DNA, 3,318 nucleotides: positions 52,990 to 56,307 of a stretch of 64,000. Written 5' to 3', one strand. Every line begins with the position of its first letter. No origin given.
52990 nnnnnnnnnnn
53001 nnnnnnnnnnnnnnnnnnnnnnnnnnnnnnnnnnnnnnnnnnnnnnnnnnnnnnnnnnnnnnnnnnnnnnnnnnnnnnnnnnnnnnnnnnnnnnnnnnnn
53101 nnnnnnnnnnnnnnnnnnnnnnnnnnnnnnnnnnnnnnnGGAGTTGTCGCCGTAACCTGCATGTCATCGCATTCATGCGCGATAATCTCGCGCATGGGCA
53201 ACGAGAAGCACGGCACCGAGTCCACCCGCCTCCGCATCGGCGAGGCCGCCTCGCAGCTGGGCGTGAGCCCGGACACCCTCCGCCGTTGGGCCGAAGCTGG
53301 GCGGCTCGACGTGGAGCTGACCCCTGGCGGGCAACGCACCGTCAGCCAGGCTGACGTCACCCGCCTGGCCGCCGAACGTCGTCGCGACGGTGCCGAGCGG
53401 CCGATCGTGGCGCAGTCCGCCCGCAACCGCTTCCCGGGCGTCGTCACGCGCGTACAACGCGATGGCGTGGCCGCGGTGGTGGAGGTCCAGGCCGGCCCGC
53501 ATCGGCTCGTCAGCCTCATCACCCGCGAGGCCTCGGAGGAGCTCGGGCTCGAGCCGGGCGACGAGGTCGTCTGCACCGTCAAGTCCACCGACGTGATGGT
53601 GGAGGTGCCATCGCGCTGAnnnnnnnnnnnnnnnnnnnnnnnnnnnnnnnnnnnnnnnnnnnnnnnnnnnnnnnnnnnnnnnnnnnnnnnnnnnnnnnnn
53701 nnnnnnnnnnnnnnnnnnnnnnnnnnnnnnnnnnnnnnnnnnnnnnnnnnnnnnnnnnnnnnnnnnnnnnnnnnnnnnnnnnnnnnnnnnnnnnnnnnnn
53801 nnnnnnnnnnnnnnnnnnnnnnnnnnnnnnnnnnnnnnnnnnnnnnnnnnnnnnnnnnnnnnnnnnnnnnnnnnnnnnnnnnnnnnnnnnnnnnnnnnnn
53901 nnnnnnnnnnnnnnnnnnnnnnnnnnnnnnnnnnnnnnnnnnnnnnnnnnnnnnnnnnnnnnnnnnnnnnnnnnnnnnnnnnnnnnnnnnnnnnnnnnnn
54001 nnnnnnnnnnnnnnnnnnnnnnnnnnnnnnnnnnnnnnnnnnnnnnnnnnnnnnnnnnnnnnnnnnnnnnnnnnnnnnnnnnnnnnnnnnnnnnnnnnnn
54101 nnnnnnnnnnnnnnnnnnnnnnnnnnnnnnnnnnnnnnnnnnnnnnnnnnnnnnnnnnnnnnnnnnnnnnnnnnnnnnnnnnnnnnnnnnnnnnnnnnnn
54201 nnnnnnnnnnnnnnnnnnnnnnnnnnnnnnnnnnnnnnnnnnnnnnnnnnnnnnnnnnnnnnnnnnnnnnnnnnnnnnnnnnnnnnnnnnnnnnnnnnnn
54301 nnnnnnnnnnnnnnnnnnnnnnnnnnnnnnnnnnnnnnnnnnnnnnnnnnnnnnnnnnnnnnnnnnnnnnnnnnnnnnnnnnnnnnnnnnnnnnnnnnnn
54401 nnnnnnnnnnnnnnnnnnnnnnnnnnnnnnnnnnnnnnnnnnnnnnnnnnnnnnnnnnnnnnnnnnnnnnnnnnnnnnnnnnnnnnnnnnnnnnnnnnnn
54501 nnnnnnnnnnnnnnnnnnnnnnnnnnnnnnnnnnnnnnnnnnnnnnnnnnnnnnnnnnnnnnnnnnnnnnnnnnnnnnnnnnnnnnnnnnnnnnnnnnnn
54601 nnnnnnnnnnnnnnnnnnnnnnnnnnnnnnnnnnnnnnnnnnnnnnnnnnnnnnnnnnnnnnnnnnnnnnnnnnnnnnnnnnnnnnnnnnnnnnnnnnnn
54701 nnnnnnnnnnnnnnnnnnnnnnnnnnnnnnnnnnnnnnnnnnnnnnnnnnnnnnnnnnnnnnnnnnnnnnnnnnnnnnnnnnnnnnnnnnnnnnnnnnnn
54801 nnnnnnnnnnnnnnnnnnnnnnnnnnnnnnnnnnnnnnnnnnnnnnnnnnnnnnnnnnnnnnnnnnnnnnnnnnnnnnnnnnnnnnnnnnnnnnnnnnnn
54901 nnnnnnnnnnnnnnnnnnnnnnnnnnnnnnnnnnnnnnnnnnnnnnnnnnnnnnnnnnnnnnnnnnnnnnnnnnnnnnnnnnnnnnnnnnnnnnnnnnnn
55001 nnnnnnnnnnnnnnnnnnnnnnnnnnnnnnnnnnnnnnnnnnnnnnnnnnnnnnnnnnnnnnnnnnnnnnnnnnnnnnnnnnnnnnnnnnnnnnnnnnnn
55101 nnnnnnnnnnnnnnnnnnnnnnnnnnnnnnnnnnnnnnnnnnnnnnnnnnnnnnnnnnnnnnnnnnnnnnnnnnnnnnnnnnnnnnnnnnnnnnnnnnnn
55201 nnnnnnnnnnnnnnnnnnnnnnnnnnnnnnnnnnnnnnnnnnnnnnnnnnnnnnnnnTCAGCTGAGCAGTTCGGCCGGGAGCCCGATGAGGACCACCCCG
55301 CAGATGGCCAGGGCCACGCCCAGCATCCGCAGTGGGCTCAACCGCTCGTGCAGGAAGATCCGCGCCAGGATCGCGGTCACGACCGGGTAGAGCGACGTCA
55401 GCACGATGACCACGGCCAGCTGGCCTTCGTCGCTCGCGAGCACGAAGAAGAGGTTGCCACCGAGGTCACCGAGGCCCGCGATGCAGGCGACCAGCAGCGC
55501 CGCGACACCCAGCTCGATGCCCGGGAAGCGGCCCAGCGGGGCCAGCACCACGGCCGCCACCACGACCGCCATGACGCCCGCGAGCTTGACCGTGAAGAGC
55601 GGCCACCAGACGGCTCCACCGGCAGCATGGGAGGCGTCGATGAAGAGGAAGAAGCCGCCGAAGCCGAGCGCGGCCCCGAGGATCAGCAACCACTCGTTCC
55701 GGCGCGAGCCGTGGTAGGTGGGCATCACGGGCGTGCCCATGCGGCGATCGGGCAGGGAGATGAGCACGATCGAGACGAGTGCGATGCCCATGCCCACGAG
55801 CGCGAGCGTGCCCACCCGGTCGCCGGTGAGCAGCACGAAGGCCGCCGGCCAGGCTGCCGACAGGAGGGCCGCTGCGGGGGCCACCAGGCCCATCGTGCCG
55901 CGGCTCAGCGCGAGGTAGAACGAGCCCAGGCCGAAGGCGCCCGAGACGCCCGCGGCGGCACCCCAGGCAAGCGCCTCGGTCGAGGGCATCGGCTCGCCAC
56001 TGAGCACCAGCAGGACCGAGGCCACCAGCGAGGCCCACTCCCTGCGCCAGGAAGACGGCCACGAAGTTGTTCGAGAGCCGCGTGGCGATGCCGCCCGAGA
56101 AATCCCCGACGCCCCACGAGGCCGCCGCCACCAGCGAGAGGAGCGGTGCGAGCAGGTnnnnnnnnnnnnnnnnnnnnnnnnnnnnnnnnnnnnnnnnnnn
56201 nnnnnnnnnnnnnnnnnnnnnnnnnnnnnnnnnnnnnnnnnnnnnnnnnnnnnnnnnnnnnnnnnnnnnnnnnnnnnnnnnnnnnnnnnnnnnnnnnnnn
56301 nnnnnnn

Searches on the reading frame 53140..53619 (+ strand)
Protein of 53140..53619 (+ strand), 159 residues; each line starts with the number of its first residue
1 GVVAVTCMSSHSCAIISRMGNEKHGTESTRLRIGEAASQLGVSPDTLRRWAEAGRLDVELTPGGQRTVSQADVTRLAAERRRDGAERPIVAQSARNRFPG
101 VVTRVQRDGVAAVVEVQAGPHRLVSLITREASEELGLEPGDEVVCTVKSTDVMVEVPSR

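Call 16: search_protein_families(library=pfam, proteins=[window:53140-53619:+], max_evalue=0.001)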
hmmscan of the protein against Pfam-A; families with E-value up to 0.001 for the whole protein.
window:53140-53619:+ (159 aa): 5 families
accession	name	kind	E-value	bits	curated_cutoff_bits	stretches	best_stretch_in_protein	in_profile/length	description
PF03459.23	TOBE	-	2.2e-18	66.7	22.3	1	93-154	2-64/64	TOBE domain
PF00376.29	MerR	-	7.2e-10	39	28.2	1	32-66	1-36/38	MerR family regulatory protein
PF13411.12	MerR_1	-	2.8e-08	34.2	21.6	1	32-77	2-47/69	MerR HTH family regulatory protein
PF12728.13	HTH_17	-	2.6e-07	31.2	27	1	31-81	2-51/51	Helix-turn-helix domain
PF13551.12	HTH_29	-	0.00052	20.5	28.1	0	32-53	14-35/64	Winged helix-turn helix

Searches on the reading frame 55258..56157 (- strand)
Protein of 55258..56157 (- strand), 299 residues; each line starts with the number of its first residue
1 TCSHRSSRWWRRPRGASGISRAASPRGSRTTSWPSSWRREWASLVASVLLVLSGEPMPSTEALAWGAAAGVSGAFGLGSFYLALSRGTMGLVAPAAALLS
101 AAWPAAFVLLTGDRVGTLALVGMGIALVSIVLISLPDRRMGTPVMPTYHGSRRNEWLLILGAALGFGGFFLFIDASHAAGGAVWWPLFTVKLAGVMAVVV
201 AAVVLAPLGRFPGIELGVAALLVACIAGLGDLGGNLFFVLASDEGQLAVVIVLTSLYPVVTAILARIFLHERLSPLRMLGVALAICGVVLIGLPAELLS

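Call 16: search_protein_families(library=pfam, proteins=[window:55258-56157:-], max_evalue=0.001)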
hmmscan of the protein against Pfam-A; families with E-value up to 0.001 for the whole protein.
window:55258-56157:- (299 aa): 2 families
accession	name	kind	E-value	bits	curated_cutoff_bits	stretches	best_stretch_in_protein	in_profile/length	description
PF00892.27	EamA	-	3.7e-14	53.6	28.2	2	157-292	5-134/135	EamA-like transporter family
PF06027.18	SLC35F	-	0.0003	20.9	21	1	226-291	78-143/299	Solute carrier family 35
